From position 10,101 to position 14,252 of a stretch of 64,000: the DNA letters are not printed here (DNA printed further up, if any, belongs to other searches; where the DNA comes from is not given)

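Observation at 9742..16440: Accessory segment between ilvD and the K+ channel gene bounded by repeat B1 and repeat A2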

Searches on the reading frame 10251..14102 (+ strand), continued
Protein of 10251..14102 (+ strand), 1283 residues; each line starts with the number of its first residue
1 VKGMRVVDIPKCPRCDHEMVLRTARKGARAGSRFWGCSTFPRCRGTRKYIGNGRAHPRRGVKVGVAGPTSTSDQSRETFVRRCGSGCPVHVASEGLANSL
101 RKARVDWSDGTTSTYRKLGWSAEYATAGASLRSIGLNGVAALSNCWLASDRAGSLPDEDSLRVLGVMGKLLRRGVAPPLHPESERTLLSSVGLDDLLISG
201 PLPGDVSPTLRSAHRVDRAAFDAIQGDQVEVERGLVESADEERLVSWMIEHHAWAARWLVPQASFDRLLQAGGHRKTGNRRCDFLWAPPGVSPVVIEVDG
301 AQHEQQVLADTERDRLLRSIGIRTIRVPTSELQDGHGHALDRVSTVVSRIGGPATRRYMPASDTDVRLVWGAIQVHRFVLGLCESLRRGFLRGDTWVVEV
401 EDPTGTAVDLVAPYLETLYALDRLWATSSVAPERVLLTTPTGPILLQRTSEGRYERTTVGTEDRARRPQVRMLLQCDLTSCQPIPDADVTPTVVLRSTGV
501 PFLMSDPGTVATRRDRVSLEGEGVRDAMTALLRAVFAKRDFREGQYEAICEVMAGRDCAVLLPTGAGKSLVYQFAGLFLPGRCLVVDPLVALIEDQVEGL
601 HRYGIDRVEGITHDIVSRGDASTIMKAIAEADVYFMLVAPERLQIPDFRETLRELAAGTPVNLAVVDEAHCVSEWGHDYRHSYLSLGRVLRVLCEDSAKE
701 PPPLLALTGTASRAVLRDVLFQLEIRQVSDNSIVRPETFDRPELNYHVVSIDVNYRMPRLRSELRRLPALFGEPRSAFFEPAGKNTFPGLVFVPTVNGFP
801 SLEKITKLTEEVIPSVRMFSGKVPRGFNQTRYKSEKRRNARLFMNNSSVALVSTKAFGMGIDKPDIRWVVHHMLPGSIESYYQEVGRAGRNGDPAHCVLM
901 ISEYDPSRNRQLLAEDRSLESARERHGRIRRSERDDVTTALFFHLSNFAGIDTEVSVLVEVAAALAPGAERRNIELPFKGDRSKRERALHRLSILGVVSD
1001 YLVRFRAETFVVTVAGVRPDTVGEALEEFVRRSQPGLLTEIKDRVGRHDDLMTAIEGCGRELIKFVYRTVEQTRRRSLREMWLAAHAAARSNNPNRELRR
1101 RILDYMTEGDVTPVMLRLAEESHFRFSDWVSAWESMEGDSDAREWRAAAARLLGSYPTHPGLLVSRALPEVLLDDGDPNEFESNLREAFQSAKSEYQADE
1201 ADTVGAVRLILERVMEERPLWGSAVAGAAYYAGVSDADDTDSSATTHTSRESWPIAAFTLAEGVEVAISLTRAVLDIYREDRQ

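Call 57: get_annotated_region(hit=H11, flank=5000)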
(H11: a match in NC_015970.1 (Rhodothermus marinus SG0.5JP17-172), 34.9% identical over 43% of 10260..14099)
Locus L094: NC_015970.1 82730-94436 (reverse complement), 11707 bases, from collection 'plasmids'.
description: Rhodothermus marinus SG0.5JP17-172 plasmid pRHOM17201, complete sequence
organism: Rhodothermus marinus SG0.5JP17-172 (NCBI taxid 762570)
taxonomy: Bacteria; Rhodothermota; Rhodothermia; Rhodothermales; Rhodothermaceae; Rhodothermus; Rhodothermus marinus; Rhodothermus marinus SG0.5JP17-172
host: -; source: -; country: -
typing (MOB-suite, as given by PLSDB): non-mobilizable; replicon rep_cluster_1386
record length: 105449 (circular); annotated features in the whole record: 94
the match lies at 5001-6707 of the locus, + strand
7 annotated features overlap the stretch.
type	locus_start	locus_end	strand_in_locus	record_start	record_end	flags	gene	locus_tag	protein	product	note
CDS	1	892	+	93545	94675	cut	-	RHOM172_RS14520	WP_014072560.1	RNA-guided endonuclease TnpB family protein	-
CDS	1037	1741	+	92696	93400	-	-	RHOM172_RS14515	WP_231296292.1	ribonuclease H-like domain-containing protein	-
CDS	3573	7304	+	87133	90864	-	-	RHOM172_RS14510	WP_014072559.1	RecQ family ATP-dependent DNA helicase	GO:0006310 - DNA recombination [Evidence IEA]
CDS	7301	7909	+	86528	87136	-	-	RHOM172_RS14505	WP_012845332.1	hypothetical protein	-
CDS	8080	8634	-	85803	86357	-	-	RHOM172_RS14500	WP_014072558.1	hypothetical protein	-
CDS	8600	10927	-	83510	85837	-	-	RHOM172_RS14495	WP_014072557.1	hypothetical protein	-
CDS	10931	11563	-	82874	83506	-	-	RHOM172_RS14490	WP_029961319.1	DEAD/DEAH box helicase family protein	-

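Call 74: find_related_loci(query=window:10260-14099:+, collection=viral_contigs, flank=8000)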
Query window:10260-14099:+ (1280 aa) in viral_contigs; peptide patterns used: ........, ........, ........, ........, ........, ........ (x = any residue, [..] = any of these).
16 stretches matched a pattern; 16 encode a relative of the query (tblastn E <= 1e-3); 16 distinct loci.
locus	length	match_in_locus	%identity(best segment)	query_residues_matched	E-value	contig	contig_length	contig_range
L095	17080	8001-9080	34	510-902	4e-54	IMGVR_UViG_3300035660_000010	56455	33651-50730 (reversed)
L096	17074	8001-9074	34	542-931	4e-47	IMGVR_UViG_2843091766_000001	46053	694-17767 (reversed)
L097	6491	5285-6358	32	542-931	2e-46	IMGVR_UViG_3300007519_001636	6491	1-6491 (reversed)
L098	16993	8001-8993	31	529-905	4e-45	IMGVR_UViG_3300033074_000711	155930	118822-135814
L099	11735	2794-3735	32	537-897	7e-44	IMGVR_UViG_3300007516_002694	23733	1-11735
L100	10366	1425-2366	32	537-897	7e-44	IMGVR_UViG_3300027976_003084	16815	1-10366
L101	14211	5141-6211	33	529-914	4e-43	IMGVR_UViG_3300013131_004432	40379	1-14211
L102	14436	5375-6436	32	529-927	1e-41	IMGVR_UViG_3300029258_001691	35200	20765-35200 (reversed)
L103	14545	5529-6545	30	525-912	2e-41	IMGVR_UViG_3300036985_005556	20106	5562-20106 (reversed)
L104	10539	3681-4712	30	528-931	2e-40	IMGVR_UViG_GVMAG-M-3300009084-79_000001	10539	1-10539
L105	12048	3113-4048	31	537-895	6e-39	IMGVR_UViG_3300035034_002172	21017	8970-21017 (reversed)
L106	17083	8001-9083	29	523-930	2e-38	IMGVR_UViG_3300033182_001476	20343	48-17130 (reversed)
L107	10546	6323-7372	30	525-923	5e-38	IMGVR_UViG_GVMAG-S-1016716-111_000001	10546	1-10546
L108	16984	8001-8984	29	529-900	3e-34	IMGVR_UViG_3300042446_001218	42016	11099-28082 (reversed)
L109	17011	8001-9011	29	529-910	1e-33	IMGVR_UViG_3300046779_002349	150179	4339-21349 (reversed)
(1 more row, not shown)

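Call 75: find_encoding_contigs(protein=P0074, flank=10000, max_places=2)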
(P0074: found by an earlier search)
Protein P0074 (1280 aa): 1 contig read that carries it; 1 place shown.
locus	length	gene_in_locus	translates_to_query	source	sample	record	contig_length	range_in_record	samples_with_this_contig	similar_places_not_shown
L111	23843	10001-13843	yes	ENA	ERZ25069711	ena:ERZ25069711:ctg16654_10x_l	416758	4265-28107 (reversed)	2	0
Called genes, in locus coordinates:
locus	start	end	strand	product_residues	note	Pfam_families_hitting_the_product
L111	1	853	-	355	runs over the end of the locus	PF00180:Iso_dh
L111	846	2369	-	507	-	PF00682:HMGL-like, PF22617:HCS_D2, PF08502:LeuA_dimer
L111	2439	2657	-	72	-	-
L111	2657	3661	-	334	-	PF03446:NAD_binding_2 (weak), PF07991:KARI_N, PF01450:KARI_C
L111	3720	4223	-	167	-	PF01842:ACT, PF13291:ACT_4 (weak), PF22629:ACT_AHAS_ss, PF13710:ACT_5, PF10369:ALS_ss_C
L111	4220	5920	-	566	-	PF02776:TPP_enzyme_N, PF00205:TPP_enzyme_M, PF02775:TPP_enzyme_C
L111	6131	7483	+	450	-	PF05991:NYN_YacP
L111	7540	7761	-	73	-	PF11146:DUF2905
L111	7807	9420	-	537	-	PF00920:ILVD_EDD_N, PF24877:ILV_EDD_C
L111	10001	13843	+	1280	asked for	PF01396:Zn_ribbon_Top1 (weak), PF04480:DUF559 (weak), PF00270:DEAD, PF00271:Helicase_C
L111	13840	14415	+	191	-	-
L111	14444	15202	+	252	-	-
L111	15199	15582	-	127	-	PF01521:Fe-S_biosyn (weak)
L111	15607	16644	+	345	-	PF00676:E1_dh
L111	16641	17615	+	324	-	PF02779:Transket_pyr, PF02780:Transketolase_C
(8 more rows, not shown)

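Call 79: search_protein_families(library=padloc, proteins=[L081:153-1319:-, L081:1316-3193:-, L081:3286-4377:-, L081:4374-6200:-, L081:7466-8125:+, L081:8126-9166:+, L081:14318-15010:+, L081:17981-18475:-, L081:18472-19611:-, L081:19995-21263:-], max_evalue=0.00001)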
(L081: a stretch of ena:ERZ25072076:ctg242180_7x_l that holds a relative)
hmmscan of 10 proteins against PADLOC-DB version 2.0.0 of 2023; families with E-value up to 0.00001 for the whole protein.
L081:153-1319:- (388 aa): 3 families
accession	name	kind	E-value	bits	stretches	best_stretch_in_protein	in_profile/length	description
PDLC01910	CARF6--CARF_CARF_CARF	-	5.5e-81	270.4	1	10-350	2-327/348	-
PDLC01916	CARF6--CARF_CARF_CARF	-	1e-50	170.8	1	39-340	23-314/345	-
PDLC01924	CARF6--CARF_CARF_CARF_TM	-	2.9e-25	87.7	1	153-335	104-265/294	-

L081:1316-3193:- (625 aa): 0 families

L081:3286-4377:- (363 aa): 4 families
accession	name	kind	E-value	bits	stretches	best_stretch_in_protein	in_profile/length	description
PDLC02935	PRTase_III-A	-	4.1e-13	47.3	1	55-358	33-263/290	-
PDLC02934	PRTase_III-A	-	1.3e-10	38.8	1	180-362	115-267/393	-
PDLC02933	PRTase_III-A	-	2.9e-09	35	1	243-354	164-256/368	-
PDLC02931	PRTase_III-A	-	1.4e-06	26.2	0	182-206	136-152/267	-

L081:4374-6200:- (608 aa): 0 families

L081:7466-8125:+ (219 aa): 0 families

L081:8126-9166:+ (346 aa): 18 families
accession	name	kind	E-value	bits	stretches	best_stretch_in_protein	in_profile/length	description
PDLC03949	RmrA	-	2.1e-52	176.2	1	7-323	7-320/363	-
PDLC03948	RmrA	-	2.7e-51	172.7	1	6-315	12-338/397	-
PDLC03951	RmrA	-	1.5e-50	170.3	1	9-315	15-334/400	-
PDLC03955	RmrA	-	1.2e-48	164.2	1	5-332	23-353/371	-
PDLC03947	RmrA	-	1.5e-48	163.6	1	4-306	13-330/383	-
PDLC03954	RmrA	-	4.2e-47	158.9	1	7-325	15-350/380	-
PDLC03952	RmrA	-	7.2e-44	148.2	1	7-319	27-357/395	-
PDLC03956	RmrA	-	1.3e-42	144.3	1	5-320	11-340/399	-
PDLC03944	RmrA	-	1.1e-40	137.9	1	5-305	9-322/384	-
PDLC03953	RmrA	-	2.8e-39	133.4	1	4-319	7-330/373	-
PDLC03946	RmrA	-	7.8e-37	124.8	1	7-323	7-322/357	-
PDLC03945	RmrA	-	3.1e-32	110.2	1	146-314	160-341/394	-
PDLC03943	RmrA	-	2.7e-26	90.5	1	15-314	15-320/370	-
PDLC03950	RmrA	-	2.4e-23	80.7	1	14-310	14-320/369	-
PDLC04141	capP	-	1.7e-15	55.2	1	169-268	43-155/242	capP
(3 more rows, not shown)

L081:14318-15010:+ (230 aa): 1 family
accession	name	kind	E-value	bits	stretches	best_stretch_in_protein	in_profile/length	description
PDLC02614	DrmC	-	7.6e-06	23.8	0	55-99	97-142/153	DrmC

L081:17981-18475:- (164 aa): 0 families

L081:18472-19611:- (379 aa): 8 families
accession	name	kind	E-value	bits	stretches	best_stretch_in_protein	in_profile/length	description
PDLC04141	capP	-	1.3e-12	45.8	1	185-296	39-152/242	capP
PDLC03949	RmrA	-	8.7e-12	42.6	1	188-315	164-283/363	-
PDLC04776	PDC-M69B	-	2.3e-11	41.9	1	188-312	56-188/272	-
PDLC03944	RmrA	-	1.1e-08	32.6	1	205-307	191-293/384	-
PDLC03946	RmrA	-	3e-08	30.8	1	196-311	173-281/357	-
PDLC03982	PD-Lambda-2_B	-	1.5e-06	25.7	1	215-296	292-375/402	-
PDLC03943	RmrA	-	3.4e-06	24.4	1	210-310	189-285/370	-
PDLC03952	RmrA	-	4.8e-06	23.7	0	184-298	190-303/395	-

L081:19995-21263:- (422 aa): 0 families

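Call 82: search_protein_families(library=pfam, proteins=[L094:3573-7304:+, L094:7301-7909:+, L093:2667-7343:+, L093:7340-7828:+, L081:14318-15010:+, L081:7466-8125:+], max_evalue=0.001)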
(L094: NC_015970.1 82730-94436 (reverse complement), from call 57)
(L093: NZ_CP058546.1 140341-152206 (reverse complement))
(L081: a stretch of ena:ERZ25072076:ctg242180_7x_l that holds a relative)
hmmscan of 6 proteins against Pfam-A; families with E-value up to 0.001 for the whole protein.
L094:3573-7304:+ (1243 aa): 3 families
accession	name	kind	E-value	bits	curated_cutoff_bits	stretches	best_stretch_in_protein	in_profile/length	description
PF00270.35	DEAD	-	3.8e-18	66.2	26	1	494-660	3-161/167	DEAD/DEAH box helicase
PF00271.37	Helicase_C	-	5e-10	40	23.5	1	781-837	54-110/110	Helicase conserved C-terminal domain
PF04480.18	DUF559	-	4.3e-06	27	20.6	1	196-265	40-105/109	Protein of unknown function (DUF559)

L094:7301-7909:+ (202 aa): 1 family
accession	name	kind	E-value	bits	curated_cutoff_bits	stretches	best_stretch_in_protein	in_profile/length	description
PF12205.13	GIT1_C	-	0.00016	22.4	25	0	116-179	2-67/110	G protein-coupled receptor kinase-interacting protein 1 C term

L093:2667-7343:+ (1558 aa): 8 families
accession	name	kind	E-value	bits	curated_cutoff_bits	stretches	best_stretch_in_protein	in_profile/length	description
PF13419.12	HAD_2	-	3.6e-18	66.7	23.8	1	37-135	77-177/178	Haloacid dehalogenase-like hydrolase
PF00270.35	DEAD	-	2e-17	63.9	26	1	819-985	4-165/167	DEAD/DEAH box helicase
PF00702.32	Hydrolase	-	3.7e-13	50.7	26.4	1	38-130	97-191/191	haloacid dehalogenase-like hydrolase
PF00271.37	Helicase_C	-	1.8e-11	44.7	23.5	1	1041-1151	14-109/110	Helicase conserved C-terminal domain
PF04480.18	DUF559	-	7.5e-10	39.1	20.6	1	533-594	45-106/109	Protein of unknown function (DUF559)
PF04851.21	ResIII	-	4.4e-06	27.1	22.5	1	835-979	29-162/164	Type III restriction enzyme, res subunit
PF12710.13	HAD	-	5.5e-05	24.1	27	0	30-126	68-188/189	haloacid dehalogenase-like hydrolase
PF21598.3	PvuRts1I-like_N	-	0.00033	21.3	27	1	517-567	32-85/131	Restriction endonuclease PvuRts1 I-like, N-terminal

L093:7340-7828:+ (162 aa): 0 families

L081:14318-15010:+ (230 aa): 1 family
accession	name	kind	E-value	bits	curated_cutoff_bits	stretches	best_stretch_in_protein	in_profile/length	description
PF13091.12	PLDc_2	-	0.00062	20.1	27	1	18-105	29-128/132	PLD-like domain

L081:7466-8125:+ (219 aa): 0 families
